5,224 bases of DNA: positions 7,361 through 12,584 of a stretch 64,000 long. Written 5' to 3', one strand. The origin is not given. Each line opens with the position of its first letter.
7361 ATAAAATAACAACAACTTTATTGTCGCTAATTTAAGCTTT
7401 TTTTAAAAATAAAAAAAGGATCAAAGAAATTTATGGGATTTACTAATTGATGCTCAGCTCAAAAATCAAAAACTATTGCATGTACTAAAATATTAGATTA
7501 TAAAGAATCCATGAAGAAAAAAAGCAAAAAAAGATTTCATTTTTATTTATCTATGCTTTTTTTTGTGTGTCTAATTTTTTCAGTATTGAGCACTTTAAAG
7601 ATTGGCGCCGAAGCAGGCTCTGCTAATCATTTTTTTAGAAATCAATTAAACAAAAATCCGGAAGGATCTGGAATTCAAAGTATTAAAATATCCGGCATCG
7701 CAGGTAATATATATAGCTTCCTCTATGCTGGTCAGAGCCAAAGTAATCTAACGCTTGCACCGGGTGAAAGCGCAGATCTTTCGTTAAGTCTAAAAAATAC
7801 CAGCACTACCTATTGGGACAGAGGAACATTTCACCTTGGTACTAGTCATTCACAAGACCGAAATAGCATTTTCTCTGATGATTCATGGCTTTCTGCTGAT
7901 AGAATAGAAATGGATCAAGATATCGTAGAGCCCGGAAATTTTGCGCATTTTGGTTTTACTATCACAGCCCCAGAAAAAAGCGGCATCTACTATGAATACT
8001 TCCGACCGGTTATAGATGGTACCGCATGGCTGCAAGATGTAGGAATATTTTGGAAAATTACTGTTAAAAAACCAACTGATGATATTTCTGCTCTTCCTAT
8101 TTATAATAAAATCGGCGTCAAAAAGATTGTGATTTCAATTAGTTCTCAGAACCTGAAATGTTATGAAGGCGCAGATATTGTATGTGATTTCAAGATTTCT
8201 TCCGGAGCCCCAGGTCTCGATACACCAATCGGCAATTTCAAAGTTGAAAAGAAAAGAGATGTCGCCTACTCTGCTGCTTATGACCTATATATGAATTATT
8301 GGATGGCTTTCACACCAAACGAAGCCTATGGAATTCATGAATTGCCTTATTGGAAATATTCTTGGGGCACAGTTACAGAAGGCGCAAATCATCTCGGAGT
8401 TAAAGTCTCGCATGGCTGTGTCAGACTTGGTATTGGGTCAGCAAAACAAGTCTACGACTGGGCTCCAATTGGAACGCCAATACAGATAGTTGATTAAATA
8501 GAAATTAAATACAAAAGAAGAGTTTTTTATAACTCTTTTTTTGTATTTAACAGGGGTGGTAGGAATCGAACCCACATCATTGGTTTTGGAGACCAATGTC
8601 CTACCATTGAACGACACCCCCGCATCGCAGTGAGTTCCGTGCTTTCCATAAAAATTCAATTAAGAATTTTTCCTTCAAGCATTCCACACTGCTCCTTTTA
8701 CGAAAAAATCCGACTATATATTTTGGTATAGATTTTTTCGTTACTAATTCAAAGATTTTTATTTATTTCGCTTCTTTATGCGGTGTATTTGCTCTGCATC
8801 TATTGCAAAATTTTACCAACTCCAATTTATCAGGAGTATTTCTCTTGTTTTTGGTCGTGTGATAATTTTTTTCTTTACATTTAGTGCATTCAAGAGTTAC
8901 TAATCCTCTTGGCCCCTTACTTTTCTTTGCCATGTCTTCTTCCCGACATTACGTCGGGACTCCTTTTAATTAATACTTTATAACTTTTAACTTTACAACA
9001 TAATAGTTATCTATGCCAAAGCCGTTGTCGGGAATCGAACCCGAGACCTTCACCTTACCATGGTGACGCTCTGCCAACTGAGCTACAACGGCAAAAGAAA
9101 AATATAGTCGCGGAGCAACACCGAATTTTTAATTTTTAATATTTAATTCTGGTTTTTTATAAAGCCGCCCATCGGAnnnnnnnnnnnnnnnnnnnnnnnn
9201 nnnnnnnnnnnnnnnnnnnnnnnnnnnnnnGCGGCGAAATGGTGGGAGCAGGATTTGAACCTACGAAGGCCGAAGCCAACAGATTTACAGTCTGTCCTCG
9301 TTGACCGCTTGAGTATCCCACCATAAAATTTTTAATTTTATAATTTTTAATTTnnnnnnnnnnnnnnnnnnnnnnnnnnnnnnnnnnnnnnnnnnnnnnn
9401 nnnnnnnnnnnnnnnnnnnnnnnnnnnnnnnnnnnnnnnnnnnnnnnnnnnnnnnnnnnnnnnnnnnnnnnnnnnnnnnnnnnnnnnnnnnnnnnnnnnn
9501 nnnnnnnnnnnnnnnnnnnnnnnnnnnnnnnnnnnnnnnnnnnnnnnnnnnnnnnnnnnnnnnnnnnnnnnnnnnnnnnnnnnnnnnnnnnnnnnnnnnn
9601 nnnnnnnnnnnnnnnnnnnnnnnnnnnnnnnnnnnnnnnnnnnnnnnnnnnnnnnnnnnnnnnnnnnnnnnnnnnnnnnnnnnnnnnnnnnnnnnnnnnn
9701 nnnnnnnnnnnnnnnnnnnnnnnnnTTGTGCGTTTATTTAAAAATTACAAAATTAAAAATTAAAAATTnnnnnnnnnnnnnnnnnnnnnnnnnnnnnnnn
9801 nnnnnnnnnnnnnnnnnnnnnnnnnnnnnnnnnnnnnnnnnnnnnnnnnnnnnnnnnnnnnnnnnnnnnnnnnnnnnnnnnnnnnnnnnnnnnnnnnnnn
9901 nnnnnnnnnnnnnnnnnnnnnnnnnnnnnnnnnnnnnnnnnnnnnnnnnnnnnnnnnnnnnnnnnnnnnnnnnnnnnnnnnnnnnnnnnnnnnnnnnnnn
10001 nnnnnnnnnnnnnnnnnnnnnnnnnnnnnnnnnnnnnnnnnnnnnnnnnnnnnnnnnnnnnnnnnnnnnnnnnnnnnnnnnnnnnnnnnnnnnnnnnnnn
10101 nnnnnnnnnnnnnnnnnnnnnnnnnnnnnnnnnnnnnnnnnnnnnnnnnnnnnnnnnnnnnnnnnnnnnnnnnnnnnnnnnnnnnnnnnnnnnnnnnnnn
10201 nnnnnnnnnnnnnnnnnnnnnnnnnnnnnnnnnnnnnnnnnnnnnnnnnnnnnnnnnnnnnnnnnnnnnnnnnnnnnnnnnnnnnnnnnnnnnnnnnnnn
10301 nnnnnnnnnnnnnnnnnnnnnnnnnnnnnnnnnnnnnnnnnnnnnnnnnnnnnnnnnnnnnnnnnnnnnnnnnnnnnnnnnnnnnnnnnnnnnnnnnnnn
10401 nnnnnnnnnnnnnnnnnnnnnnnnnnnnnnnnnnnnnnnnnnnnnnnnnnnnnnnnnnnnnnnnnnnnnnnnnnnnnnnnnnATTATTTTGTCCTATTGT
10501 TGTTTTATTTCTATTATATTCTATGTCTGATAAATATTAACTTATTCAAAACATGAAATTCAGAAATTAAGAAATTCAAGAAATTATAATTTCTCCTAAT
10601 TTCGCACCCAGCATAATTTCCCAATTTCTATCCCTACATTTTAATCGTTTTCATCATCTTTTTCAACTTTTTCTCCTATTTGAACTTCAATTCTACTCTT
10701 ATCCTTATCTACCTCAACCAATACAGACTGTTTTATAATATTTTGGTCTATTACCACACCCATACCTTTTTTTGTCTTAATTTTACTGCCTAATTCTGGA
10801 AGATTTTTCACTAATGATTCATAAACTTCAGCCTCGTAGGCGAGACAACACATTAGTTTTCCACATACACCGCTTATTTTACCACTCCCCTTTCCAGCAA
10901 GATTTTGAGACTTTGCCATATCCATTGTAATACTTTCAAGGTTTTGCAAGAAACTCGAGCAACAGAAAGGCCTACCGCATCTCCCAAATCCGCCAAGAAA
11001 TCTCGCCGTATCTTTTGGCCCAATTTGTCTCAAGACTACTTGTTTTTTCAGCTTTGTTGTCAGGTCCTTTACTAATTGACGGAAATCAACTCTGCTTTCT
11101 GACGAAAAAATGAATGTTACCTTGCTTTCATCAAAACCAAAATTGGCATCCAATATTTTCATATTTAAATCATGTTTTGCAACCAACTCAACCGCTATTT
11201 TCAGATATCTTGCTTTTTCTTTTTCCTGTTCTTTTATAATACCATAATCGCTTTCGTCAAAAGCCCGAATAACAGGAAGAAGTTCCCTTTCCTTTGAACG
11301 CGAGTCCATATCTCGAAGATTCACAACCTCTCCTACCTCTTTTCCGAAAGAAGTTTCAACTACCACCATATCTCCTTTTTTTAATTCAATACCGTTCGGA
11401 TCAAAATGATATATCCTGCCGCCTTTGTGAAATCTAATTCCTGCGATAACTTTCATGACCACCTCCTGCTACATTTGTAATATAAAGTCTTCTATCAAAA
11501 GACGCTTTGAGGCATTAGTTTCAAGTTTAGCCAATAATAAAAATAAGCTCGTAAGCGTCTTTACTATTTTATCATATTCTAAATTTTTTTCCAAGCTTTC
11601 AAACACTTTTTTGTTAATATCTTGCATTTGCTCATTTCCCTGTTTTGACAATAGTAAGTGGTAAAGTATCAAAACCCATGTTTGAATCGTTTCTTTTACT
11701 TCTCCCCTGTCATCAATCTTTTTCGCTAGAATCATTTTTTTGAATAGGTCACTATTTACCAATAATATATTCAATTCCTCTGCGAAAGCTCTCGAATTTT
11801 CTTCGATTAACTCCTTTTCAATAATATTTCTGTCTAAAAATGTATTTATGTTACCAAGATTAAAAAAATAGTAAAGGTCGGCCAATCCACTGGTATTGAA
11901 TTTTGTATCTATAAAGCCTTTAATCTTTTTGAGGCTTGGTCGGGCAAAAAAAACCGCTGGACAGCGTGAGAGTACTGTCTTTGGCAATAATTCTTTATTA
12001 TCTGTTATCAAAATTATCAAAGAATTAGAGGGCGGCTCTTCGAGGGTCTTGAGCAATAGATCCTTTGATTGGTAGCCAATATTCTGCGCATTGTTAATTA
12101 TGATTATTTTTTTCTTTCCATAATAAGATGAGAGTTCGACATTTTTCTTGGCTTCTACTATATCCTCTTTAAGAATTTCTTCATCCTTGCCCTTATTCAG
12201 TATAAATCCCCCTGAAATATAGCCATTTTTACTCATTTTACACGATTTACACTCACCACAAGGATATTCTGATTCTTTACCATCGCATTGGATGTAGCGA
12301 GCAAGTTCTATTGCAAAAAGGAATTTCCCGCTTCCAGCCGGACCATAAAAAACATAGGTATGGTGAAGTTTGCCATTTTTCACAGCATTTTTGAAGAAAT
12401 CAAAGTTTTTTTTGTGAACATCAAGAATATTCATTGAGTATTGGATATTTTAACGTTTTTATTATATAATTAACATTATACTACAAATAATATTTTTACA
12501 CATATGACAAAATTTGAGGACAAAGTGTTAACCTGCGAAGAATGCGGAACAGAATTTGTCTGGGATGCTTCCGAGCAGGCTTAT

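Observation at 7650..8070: The L,D-transpeptidase N-terminal domain is the same module triplicated in the giant surface protein (60146-64000)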

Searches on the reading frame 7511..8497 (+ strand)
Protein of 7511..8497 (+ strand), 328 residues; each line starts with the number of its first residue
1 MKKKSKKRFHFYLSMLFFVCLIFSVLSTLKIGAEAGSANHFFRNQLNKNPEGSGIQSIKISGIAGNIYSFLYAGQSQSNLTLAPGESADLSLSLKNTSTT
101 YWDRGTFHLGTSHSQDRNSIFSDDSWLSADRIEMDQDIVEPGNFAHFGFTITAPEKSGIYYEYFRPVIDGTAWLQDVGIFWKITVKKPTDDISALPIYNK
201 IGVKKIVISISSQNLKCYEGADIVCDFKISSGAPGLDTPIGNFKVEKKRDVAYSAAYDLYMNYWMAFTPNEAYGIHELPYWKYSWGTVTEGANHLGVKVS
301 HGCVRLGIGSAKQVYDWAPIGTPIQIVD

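Call 3: search_protein_families(library=pfam, proteins=[window:7511-8497:+], max_evalue=1)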
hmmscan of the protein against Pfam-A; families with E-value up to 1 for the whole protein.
window:7511-8497:+ (328 aa): 3 families
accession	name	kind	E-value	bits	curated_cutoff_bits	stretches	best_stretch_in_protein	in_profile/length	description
PF03734.19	YkuD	-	6.5e-18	66.2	23.4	1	205-326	3-146/146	L,D-transpeptidase catalytic domain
PF16158.11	N_BRCA1_IG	-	0.00013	22.9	28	1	81-166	7-90/108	Ig-like domain from next to BRCA1 gene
PF14310.12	Fn3-like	-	0.068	13.7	25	1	80-105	27-52/71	Fibronectin type III-like domain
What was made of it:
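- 7511..8497 (+): L,D-transpeptidase gene (328 aa): N-terminal signal/anchor, FW-like module, YkuD catalytic domain. Pfam YkuD E 6.5e-18 (call 3).
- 7712..8068 (+): FW-like (NBR1-type, PF16158-related) Ig-like module of the transpeptidase, residues 68-186. Pfam PF16158 E 1.3e-4, below the cutoff (call 3).
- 8123..8488 (+): YkuD catalytic domain, residues 205-326, with an intact SHGCVRL active-site motif. Pfam 66.2 bits against a cutoff of 23.4 (call 3).
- On Pfam PF16158 N_BRCA1_IG (FW domain): 22.9 bits, E 1.3e-4, residues 81-166 (call 3).
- On YkuD L,D-transpeptidase family (PF03734): 66.2 bits against 23.4, residues 205-326 covering profile positions 3-146 of 146 (call 3).
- On Mycobacterial-type BIg domains of L,D-transpeptidases: At E<=1, Pfam reports only YkuD, N_BRCA1_IG and a weak Fn3-like hit for the LDT (call 3).
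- PF16158 hits on both proteins (call 3).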

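Call 4: search_protein_families(library=ncbifam, proteins=[window:7511-8497:+], max_evalue=1)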
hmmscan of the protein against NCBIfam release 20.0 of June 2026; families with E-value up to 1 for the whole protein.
window:7511-8497:+ (328 aa): 7 families
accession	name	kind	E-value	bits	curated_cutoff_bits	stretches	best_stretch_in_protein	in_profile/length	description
NF004786.0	PRK06132.1-3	equivalog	5.1e-09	35.4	329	1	205-328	30-140/418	hypothetical protein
NF004785.0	PRK06132.1-2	subfamily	1.9e-08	34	169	1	202-326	61-171/353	hypothetical protein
NF009120.0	PRK12472.1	subfamily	8.2e-08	31.5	369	1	207-322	57-158/508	hypothetical protein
NF007612.0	PRK10260.1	equivalog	8.8e-06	25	583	1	206-328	101-235/306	L,D-transpeptidase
NF004787.0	PRK06132.1-4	equivalog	2.5e-05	23.2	409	1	196-317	50-157/347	hypothetical protein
NF007563.0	PRK10190.1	equivalog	0.00065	18.9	517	1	291-328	195-232/310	L,D-transpeptidase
NF047955.1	TransPepLdtE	equivalog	0.013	14.7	480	1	289-327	195-233/322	L,D-transpeptidase LdtE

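Call 17: predict_structure(protein=window:7511-8497:+)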
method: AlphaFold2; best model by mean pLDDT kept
length: 328 residues; sequences in the alignment: 1
mean_pLDDT: 34.9   pTM: 0.24
mean pLDDT of the five models: 34.9, 32.1, 31.2, 31.2, 30.4
residues with pLDDT >= 90: 13; 70-90: 10; 50-70: 8; < 50: 297
segments of 3 or more residues with pLDDT < 50: 34-328
pLDDT, mean of each block of 10 residues (from residue 1): 78 95 78 43 43 32 28 29 30 28 28 25 27 31 31 31 28 30 32 31 30 28 32 30 31 28 26 26 28 27 26 33 29
secondary structure, 60 per line:
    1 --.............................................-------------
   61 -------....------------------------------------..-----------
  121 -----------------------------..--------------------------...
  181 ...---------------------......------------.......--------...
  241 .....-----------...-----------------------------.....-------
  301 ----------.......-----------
elements in order: H3-47 H68-71 E178-183 E205-210 E223-229 E238-245 E257-259 H289-293 H311-317
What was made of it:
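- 7511..7615 (+): N-terminal basic and hydrophobic segment (residues 1-35): signal peptide or membrane anchor. It is modelled as a helix in call 17, the only confident part of that otherwise poor model.
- Tried and rejected: It failed with pLDDT 35 (call 17).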

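Call 34: find_encoding_contigs(protein=window:7511-8497:+, flank=3000, max_places=4)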
Protein window:7511-8497:+ (328 aa): 8 contigs read that carry it; 4 places shown.
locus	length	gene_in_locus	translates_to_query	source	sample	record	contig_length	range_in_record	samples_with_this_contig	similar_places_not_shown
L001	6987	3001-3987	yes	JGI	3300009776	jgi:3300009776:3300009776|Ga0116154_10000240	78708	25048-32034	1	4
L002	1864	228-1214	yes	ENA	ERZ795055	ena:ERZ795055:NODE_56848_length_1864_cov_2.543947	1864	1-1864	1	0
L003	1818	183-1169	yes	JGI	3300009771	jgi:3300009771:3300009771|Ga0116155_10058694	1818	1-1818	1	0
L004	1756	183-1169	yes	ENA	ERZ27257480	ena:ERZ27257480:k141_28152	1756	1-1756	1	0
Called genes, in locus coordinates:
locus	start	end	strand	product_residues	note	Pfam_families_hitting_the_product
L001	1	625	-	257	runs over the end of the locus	PF18998:Flg_new_2, PF19030:TSP1_ADAMTS (weak)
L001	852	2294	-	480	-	-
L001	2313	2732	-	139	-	-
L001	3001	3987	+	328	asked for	PF03734:YkuD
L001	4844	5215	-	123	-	PF05635:23S_rRNA_IVP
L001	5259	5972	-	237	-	PF13181:TPR_8 (faint), PF13432:TPR_16, PF13424:TPR_12, PF00515:TPR_1, PF07719:TPR_2 (weak), PF13414:TPR_11 (weak), PF00515:TPR_1, PF07719:TPR_2 (weak), +10 more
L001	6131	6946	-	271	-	PF04468:PSP1, PF28472:PSP1_3rd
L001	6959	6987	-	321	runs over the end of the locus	PF13177:DNA_pol3_delta2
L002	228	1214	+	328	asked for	PF03734:YkuD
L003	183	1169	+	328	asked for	PF03734:YkuD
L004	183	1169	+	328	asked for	PF03734:YkuD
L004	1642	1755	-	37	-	?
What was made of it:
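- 7511..8497 (+): The exact protein is on 8 metagenome contigs, where it is annotated with YkuD only (call 34).
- On Pfam PF16158 N_BRCA1_IG (FW domain): Public annotation of this protein lists only YkuD (call 34).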

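Call 35: find_related_loci(query=window:7511-8494:+, collection=genome_contigs, flank=6000)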
Query window:7511-8494:+ (328 aa) in genome_contigs; peptide patterns used: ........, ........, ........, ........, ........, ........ (x = any residue, [..] = any of these).
211 stretches matched a pattern; 1 encode a relative of the query (tblastn E <= 1e-3); 1 distinct loci.
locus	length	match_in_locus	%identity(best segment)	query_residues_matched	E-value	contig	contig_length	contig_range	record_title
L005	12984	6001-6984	69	1-328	5e-161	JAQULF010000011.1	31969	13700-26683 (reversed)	MAG: Patescibacteria group bacterium isolate STD1_124 NODE_2786_length_31969_cov_4.581402_Sandtown_D1, whole genome shot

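Call 75: find_related_loci(query=A4, collection=metagenome_contigs, flank=3000)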
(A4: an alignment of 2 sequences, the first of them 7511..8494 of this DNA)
Query A4 (328 aa) in metagenome_contigs; peptide patterns used: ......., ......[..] (x = any residue, [..] = any of these).
600 stretches matched a pattern (row limit reached: there are more); 1 encode a relative of the query (tblastn E <= 1e-3); 1 distinct loci.
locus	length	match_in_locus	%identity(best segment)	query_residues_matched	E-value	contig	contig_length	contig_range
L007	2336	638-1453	73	55-328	7e-149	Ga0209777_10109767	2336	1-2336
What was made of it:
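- The LDT architecture is already present in relatives at 69% and 73% identity (calls 35, 75).
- Tried and rejected: The genome-contig and metagenome-contig scans found only one relative each (calls 35, 75), so I could not measure how common the architecture is.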

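Call 78: search_solved_structures(query=window:7511-8494:+, max_evalue=0.001, show_alignments=1)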
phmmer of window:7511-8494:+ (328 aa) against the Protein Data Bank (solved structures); distinct sequences matched with E-value up to 0.001: 7.
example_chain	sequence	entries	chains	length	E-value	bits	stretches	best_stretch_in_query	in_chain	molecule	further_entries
4xxt_A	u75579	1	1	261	3.9e-09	39.6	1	207-326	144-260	Fusion of predicted Zn-dependent amidase/peptidase (Cell wall hydrolase/DD-carboxypeptidas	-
4lzh_A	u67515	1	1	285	4.2e-05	26.3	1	206-328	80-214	L,D-transpeptidase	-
6fj1_A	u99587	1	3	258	0.00013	24.7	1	206-326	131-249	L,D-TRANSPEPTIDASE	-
3zg4_A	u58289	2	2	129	0.00015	24.5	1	206-326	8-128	ERFK/YBIS/YCFS/YNHG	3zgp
4jmn_A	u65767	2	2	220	0.0004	23.1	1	207-327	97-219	Probable L,D-transpeptidase LdtA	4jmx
5e51_A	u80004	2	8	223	0.00042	23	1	207-327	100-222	L,D-transpeptidase 1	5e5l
1zat_A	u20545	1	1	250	0.00074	22.2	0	206-326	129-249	L,D-transpeptidase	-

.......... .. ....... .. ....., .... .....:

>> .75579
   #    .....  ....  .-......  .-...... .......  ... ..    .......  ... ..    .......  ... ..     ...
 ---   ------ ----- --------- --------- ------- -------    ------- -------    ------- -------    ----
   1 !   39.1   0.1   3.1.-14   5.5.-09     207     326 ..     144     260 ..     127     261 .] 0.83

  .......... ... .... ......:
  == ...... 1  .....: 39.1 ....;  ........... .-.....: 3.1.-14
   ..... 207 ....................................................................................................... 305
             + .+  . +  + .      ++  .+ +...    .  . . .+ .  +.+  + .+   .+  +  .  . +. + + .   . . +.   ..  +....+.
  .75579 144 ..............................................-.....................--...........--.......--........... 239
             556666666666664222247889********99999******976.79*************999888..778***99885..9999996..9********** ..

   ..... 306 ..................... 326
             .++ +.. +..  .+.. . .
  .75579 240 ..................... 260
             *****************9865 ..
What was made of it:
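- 8123..8488 (+): It aligns to solved L,D-transpeptidases 4xxt, 4lzh, 1zat and 4jmn, with SHGC[VI]R conserved (call 78).
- On YkuD L,D-transpeptidase family (PF03734): SHGCVRL at residues 300-306 aligns to SHGCIRL of 4xxt (call 78).
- On Mycobacterial-type BIg domains of L,D-transpeptidases: Solved LDT structures match residues 206-328 only (call 78).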

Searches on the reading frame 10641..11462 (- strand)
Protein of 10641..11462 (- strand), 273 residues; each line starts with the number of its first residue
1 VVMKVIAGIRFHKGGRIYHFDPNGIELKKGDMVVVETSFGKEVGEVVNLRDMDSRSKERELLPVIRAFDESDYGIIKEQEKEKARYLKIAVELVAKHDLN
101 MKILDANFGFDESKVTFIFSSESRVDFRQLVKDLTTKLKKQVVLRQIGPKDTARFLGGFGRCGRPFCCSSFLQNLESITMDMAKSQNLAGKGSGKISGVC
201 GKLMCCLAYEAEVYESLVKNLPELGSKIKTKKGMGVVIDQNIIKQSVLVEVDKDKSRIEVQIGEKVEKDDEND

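Call 16: search_protein_families(library=pfam, proteins=[window:10641-11462:-], max_evalue=0.001)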
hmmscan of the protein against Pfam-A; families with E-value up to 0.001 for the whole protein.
window:10641-11462:- (273 aa): 1 family
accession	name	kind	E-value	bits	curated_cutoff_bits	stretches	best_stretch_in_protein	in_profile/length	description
PF04468.17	PSP1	-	3.9e-23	82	27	1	63-147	2-86/86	PSP1 C-terminal conserved region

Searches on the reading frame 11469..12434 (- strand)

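Call 16: search_protein_families(library=pfam, proteins=[window:11469-12434:-], max_evalue=0.001)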
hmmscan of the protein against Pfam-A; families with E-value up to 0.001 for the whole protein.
window:11469-12434:- (321 aa): 2 families
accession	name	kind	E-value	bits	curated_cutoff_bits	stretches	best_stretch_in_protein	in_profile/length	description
PF13177.12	DNA_pol3_delta2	-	1.2e-40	139.6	27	1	7-164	2-158/161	DNA polymerase III, delta subunit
PF00004.35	AAA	-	0.00013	22.9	21.2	1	28-163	2-128/131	ATPase family associated with various cellular activities (AAA)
